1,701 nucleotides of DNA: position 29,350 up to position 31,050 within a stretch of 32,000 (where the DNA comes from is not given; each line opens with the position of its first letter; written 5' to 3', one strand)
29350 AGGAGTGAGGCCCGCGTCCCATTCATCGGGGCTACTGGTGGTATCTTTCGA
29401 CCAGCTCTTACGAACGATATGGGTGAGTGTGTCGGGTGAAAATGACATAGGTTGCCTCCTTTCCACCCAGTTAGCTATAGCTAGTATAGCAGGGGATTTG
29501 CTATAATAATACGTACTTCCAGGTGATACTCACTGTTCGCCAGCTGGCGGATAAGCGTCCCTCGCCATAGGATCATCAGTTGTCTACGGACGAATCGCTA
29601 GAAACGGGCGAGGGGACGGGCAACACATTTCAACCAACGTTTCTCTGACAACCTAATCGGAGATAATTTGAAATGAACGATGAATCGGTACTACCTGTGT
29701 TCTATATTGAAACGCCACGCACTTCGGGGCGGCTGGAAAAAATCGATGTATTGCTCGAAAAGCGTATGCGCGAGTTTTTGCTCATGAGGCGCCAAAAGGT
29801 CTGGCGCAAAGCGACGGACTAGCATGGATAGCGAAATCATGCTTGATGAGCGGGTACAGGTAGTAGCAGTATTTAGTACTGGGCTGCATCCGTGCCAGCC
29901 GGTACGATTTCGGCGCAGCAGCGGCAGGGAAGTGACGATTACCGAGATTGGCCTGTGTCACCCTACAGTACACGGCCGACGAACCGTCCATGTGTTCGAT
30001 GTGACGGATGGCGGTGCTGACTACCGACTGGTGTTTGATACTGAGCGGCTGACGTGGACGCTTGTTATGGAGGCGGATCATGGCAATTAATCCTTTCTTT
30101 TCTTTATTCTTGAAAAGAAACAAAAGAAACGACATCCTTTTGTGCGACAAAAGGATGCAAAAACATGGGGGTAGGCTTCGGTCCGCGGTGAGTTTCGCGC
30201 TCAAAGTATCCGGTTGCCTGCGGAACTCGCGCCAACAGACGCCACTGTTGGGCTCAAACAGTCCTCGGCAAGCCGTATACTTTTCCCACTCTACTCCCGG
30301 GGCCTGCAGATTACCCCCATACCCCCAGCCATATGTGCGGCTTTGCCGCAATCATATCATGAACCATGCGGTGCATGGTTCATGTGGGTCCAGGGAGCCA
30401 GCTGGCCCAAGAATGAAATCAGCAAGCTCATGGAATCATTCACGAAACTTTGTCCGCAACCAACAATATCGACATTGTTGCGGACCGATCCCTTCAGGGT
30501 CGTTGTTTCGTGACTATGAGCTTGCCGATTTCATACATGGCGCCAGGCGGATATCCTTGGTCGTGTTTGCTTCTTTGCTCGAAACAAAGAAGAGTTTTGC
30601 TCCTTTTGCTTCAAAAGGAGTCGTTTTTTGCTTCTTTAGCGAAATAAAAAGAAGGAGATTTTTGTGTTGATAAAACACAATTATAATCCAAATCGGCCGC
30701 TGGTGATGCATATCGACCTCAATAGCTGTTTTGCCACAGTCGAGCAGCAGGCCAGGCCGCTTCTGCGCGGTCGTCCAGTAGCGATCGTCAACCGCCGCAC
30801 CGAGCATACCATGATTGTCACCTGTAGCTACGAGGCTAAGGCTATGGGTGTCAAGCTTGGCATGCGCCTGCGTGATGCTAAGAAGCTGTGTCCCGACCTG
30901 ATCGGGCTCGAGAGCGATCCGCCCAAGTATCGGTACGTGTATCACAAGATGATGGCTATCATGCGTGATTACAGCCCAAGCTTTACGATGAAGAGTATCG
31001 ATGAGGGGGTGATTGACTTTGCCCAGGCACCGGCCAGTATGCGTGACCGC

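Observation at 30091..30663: About 570 nt of stop-free, hairpin-dense, apparently non-coding sequence wedged directly in front of a Y-family DNA polymerase gene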

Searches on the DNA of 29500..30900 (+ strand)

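Call 4: search_rna_families(source=window, start=29500, end=30900, threshold=evalue, max_evalue=10, show_alignments=3)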
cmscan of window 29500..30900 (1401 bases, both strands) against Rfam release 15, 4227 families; matches with E-value up to 10: 4.
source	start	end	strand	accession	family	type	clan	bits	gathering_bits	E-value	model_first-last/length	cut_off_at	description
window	30094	30143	-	RF02060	STnc410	Gene; sRNA;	-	20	50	0.13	1-158/158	no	Enterobacterial sRNA STnc410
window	30079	30163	+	RF01859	Phe_leader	Cis-reg; leader;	-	19.2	55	3.2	1-125/125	no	Phenylalanine leader peptide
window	30679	30796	-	RF00060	HgcE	Gene; snRNA; snoRNA; HACA-box;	-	17.3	50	0.77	1-130/130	no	HgcE RNA (Pab105)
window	30817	30853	+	RF01357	CRISPR-DR31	Gene; CRISPR;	-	15.3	35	6.9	1-37/37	no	CRISPR RNA direct repeat element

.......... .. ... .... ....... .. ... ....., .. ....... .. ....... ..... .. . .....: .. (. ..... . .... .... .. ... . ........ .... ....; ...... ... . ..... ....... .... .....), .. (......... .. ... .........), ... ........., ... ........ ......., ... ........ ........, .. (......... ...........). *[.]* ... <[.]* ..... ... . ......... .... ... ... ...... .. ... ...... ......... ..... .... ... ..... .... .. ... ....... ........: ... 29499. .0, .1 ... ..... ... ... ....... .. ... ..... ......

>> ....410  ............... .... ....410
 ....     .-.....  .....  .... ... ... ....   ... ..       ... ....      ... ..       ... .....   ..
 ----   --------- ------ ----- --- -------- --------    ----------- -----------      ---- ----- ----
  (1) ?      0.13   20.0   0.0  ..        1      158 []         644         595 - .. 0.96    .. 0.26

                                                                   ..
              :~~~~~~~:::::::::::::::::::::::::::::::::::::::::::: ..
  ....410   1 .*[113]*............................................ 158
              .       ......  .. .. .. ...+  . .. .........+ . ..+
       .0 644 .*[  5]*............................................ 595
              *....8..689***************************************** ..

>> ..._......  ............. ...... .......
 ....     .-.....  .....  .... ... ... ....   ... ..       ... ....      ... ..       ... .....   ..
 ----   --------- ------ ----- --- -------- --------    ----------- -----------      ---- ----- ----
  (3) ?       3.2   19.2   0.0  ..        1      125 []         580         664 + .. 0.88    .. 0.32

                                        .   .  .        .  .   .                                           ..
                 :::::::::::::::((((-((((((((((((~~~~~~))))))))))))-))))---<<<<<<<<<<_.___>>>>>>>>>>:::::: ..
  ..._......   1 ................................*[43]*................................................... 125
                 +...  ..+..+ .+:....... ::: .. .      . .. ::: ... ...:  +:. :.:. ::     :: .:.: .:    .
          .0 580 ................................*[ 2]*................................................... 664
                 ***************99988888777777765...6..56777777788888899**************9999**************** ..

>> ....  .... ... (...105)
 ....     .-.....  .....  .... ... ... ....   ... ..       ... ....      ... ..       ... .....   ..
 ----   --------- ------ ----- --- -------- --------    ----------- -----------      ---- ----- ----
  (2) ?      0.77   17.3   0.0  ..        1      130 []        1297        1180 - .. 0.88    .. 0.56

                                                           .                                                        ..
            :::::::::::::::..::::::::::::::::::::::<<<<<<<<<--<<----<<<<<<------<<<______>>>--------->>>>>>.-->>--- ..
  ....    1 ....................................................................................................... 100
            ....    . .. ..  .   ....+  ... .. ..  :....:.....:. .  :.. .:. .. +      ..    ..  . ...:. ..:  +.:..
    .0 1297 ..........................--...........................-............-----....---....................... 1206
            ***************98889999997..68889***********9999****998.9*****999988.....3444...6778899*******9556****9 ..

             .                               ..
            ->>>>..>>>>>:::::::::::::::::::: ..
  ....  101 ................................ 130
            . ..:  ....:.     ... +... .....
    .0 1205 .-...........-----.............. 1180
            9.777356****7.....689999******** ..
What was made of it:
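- On Any Rfam 15 RNA family (incl. tmRNA, RNase P, 6S, T-box, group I/II introns, HEARO, OLE, GOLLD, ROOL): Region 29500-30900 at E <= 10: four weak, irrelevant matches of 15-20 bits against cut-offs of 35-55 (call 4).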

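Call 30: search_rna_families(sources=[L006, L014, L027, L070, L072, L019, L011, L017], threshold=evalue, max_evalue=1)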
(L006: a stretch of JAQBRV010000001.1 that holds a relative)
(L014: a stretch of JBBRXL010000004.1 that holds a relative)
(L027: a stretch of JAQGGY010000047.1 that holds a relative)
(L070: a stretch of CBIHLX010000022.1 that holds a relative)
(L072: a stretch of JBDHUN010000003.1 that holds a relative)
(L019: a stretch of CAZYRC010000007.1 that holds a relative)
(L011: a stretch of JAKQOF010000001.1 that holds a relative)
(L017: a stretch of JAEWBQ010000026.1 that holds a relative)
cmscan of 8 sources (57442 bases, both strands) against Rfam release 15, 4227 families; matches with E-value up to 1: 7.
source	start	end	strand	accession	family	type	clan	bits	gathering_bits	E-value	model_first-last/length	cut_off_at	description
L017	2850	2923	-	RF00005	tRNA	Gene; tRNA;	CL00001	68.8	29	6e-13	1-71/71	no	tRNA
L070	3030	3103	-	RF00005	tRNA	Gene; tRNA;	CL00001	68.5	29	7.3e-13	1-71/71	no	tRNA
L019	2128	2201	-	RF00005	tRNA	Gene; tRNA;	CL00001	67.1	29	1.8e-12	1-71/71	no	tRNA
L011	2613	2686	-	RF00005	tRNA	Gene; tRNA;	CL00001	66.8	29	2.2e-12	1-71/71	no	tRNA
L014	3649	3722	-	RF00005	tRNA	Gene; tRNA;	CL00001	63.3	29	2e-11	1-71/71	no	tRNA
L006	925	998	+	RF00005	tRNA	Gene; tRNA;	CL00001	60.2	29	1.4e-10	1-71/71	no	tRNA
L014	3648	3722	+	RF04354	Plastid-ycf2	Cis-reg;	-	33.7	65.7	0.0031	1-75/75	no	Plastid-ycf2 5UTR RNA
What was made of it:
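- On Any Rfam 15 RNA family (incl. tmRNA, RNase P, 6S, T-box, group I/II introns, HEARO, OLE, GOLLD, ROOL): Eight related loci at E <= 1: only tRNAs (call 30).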

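Call 56: build_rna_model(alignment_id=A6, structure=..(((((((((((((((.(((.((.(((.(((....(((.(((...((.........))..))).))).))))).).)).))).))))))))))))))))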
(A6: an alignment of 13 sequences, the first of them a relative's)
Model R1 built from alignment A6 (13 sequences, 99 columns); structure: as given.
model positions 96; base pairs 34; branch points 0; effective number of sequences 2.72; information 0.595 bits per position. Calibrated on 0.2 Mb of random sequence (short: E-values are rough).
structure used (alignment columns):
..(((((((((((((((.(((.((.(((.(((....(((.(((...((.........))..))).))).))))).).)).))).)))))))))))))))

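Call 58: search_with_rna_model(model_id=R1, sources=[window, L005, L006, L007, L008, L009, L010, L011, L012, L013, L014, L015, L016, L017, L018, L019, L020, L021, L022, L023, L024, L025, L026, L027, L028, L029, L030, L031, L032, L033, L034, L035, L036, L037, L038, L039, L040, L041, L042, L043, L044, L045, L046, L047, L048, L049, L050, L051, L052, L053, L054, L055, L056, L057, L058, L059, L060, L061, L062, L063, L064, L065, L066, L067, L068, L069, L070, L071, L072, L073, L074, L075, L076, L077, L078, L079, L080, L081, L082, L083, L084, L101, L104, L001], max_evalue=1)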
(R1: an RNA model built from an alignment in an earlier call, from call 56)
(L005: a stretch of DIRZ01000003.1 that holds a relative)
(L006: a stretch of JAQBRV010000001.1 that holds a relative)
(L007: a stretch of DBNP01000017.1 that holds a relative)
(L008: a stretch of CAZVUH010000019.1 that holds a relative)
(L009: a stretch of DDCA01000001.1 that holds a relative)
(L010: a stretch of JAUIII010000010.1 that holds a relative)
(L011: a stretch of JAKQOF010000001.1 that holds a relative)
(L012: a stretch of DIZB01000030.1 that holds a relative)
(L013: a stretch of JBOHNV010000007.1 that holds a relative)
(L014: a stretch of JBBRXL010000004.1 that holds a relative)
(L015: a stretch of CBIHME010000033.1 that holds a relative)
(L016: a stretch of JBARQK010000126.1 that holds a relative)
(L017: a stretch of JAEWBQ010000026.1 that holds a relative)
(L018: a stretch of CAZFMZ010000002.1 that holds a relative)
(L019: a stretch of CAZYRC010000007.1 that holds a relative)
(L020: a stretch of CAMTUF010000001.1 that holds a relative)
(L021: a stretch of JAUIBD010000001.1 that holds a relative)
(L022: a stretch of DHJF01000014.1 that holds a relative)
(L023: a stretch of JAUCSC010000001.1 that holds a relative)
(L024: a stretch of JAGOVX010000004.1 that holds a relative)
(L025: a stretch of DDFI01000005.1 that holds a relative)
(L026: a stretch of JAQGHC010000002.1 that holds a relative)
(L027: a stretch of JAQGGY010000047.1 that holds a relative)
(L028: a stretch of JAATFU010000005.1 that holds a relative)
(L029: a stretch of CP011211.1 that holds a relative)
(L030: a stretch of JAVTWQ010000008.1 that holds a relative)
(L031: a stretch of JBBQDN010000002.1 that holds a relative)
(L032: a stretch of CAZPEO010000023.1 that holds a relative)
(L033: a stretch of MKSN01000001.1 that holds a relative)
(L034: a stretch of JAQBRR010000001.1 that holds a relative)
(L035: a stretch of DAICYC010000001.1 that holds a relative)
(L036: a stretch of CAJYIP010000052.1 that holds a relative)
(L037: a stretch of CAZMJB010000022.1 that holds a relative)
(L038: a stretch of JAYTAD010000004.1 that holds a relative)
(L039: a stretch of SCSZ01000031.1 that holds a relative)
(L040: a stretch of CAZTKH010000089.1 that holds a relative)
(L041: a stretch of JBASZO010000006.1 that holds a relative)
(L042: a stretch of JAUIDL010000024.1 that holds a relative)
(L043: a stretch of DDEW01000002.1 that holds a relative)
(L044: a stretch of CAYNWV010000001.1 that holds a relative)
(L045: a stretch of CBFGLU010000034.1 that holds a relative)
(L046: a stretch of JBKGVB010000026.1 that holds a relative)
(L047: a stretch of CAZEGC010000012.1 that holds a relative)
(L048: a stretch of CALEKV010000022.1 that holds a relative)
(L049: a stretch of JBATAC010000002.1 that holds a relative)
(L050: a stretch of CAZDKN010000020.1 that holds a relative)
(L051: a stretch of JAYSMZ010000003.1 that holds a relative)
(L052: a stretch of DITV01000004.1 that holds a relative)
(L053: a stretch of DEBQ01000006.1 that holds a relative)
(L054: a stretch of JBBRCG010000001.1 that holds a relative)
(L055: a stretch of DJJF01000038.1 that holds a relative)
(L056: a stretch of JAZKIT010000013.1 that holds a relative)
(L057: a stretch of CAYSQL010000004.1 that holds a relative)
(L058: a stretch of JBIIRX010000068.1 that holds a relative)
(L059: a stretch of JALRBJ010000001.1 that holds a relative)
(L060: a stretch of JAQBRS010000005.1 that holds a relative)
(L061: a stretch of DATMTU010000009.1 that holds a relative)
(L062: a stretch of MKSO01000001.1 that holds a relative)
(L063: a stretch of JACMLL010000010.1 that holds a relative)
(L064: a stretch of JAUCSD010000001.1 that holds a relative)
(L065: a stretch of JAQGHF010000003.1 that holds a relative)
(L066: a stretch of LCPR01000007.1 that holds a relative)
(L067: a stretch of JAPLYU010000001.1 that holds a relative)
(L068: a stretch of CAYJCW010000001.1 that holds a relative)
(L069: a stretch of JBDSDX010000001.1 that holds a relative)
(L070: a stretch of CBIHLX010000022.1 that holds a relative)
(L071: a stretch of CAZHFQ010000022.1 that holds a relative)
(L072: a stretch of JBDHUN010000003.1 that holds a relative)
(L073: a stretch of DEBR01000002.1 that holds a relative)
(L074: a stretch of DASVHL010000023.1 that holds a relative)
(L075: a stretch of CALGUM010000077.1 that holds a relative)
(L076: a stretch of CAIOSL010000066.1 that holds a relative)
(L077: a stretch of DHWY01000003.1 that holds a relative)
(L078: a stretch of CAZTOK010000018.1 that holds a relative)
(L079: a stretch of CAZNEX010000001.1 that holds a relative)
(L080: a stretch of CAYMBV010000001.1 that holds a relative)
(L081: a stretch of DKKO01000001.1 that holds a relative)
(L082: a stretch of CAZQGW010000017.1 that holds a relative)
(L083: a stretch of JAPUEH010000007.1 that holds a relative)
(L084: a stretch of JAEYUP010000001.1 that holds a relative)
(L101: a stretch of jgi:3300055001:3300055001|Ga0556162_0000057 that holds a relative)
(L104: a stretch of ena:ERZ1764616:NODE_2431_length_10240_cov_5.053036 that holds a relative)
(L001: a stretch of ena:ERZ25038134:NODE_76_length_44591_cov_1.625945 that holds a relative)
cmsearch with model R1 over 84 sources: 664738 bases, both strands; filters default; matches with E-value up to 1: 8.
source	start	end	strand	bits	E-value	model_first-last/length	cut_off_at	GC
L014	4280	4375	+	94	8.6e-23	1-96/96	no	0.55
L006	4295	4390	+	91.8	3.8e-22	1-96/96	no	0.62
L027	453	548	+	81.6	2.8e-19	1-96/96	no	0.52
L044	105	199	-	55.7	5.6e-12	1-96/96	no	0.48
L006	4297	4392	-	25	0.0025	1-96/96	no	0.62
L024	630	667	+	17.7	0.28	25-74/96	no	0.74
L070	4277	4371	+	16.9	0.47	1-96/96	no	0.57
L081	3105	3142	+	16.7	0.54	25-74/96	no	0.71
